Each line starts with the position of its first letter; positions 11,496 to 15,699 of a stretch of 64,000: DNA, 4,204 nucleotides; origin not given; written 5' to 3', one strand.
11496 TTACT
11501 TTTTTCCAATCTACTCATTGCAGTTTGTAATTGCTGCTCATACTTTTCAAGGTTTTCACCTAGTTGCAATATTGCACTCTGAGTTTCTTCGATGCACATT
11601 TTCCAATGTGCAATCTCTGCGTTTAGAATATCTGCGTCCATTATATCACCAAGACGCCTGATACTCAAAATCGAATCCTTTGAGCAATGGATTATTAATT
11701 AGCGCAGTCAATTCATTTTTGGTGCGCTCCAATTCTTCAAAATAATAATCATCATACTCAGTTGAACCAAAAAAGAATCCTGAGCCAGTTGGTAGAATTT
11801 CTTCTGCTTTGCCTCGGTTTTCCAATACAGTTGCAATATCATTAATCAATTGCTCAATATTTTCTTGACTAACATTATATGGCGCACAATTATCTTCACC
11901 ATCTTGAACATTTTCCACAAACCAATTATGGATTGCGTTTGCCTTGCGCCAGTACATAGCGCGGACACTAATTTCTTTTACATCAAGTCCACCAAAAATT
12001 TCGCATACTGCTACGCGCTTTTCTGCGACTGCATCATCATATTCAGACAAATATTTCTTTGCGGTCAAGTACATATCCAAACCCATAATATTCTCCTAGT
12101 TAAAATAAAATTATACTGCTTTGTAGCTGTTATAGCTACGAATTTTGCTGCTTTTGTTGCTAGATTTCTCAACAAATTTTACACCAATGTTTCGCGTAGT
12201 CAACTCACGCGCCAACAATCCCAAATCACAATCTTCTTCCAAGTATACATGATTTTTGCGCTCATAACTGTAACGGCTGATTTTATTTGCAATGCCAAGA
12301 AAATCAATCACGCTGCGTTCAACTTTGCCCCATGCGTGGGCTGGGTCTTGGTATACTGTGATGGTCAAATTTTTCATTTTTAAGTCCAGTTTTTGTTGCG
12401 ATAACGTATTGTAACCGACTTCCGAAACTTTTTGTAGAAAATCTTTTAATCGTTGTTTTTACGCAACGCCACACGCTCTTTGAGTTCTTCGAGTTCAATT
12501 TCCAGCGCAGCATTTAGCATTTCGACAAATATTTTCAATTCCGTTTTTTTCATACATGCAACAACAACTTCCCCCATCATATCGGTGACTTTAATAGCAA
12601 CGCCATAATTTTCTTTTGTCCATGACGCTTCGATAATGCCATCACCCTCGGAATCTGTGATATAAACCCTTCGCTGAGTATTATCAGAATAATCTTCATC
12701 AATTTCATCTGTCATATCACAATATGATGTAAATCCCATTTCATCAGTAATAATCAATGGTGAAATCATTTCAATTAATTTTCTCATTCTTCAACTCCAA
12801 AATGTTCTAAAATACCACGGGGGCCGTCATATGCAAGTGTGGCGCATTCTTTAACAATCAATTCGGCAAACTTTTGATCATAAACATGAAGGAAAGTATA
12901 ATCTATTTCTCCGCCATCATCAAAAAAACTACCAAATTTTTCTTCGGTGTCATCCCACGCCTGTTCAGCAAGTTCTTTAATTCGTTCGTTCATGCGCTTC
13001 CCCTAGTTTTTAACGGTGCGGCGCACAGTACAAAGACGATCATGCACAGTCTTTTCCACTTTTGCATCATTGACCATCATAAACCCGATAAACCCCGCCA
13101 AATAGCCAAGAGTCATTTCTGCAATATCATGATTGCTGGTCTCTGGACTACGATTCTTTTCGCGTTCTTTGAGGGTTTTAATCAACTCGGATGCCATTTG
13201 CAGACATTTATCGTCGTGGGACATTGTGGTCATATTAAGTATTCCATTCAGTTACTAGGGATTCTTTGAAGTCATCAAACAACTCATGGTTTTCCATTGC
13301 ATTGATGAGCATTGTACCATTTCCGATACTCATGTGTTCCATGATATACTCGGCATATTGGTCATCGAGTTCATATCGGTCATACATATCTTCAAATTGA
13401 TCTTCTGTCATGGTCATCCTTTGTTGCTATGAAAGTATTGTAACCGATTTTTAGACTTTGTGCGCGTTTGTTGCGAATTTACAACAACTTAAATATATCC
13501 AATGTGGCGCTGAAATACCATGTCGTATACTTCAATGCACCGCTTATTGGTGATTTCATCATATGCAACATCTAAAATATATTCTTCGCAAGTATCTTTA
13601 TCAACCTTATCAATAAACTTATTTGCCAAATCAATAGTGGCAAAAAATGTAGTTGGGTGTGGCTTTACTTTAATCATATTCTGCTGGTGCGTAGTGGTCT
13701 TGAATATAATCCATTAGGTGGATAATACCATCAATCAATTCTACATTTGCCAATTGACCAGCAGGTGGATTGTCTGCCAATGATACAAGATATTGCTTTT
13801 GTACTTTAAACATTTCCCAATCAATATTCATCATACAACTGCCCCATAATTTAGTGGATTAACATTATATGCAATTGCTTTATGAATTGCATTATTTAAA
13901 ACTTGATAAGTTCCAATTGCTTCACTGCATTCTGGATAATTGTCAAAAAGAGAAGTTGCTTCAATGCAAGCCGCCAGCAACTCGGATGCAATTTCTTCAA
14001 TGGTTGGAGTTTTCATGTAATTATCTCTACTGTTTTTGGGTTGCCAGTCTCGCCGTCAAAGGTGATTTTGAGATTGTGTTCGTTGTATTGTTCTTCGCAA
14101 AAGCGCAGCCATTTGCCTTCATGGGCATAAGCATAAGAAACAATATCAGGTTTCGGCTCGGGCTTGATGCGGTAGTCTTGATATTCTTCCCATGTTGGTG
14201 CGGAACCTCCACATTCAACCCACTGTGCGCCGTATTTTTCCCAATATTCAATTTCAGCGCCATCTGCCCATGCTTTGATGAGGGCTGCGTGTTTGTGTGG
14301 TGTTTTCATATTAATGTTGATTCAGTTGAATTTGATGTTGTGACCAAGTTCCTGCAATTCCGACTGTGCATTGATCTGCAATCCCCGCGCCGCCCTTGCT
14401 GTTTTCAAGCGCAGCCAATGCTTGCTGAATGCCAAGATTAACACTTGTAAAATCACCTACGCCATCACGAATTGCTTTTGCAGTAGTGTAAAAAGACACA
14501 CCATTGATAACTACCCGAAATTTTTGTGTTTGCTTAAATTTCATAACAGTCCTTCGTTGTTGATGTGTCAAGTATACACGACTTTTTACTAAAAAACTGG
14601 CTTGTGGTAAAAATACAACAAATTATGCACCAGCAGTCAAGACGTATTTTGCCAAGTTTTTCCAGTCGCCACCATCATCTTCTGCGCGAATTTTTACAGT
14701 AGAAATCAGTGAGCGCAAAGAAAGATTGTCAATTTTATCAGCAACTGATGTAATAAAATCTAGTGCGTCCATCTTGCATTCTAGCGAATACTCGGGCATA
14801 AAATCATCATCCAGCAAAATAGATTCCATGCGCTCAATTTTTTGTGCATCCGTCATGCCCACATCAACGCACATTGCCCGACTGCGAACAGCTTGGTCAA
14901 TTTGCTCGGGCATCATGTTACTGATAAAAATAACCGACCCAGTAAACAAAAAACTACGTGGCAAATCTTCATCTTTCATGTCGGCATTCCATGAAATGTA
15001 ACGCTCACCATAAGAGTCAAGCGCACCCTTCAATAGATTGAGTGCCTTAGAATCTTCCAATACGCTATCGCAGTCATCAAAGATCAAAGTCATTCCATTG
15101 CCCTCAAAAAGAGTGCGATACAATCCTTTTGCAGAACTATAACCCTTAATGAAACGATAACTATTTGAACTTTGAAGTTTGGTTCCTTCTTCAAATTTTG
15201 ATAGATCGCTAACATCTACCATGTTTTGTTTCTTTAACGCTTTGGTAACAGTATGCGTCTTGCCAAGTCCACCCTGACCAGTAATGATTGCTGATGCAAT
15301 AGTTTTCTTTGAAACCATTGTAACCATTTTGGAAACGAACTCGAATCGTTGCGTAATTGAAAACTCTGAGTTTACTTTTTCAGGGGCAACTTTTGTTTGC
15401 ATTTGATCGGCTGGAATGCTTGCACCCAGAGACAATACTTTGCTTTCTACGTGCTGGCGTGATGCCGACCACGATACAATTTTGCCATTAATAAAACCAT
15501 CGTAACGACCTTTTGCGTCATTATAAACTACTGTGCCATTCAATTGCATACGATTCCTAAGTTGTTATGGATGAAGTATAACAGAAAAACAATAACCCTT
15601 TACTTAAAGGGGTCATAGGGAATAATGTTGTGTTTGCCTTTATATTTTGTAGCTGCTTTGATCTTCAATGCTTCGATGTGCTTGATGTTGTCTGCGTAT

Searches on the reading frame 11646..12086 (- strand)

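Call 19: search_protein_families(library=phrogs, proteins=[window:11646-12086:-], max_evalue=0.001)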
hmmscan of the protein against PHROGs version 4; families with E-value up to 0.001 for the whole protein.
window:11646-12086:- (146 aa): 1 family
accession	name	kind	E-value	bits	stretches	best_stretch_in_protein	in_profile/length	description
phrog_7971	-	unknown function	7.7e-14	53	1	42-142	23-120/124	-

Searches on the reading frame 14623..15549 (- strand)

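Call 19: search_protein_families(library=phrogs, proteins=[window:14623-15549:-], max_evalue=0.001)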
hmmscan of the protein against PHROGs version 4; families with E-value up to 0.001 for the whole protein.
window:14623-15549:- (308 aa): 2 families
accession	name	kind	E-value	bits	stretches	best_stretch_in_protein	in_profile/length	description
phrog_1250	-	unknown function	1.2e-55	189.8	1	48-304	68-325/327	unknown function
phrog_168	-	DNA, RNA and nucleotide metabolism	2.5e-05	25.1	1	66-245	25-170/314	clamp loader of DNA polymerase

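Call 63: search_protein_families(library=pfam, proteins=[window:14623-15549:-], max_evalue=0.01)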
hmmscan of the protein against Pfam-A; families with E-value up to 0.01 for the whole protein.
window:14623-15549:- (308 aa): 0 families
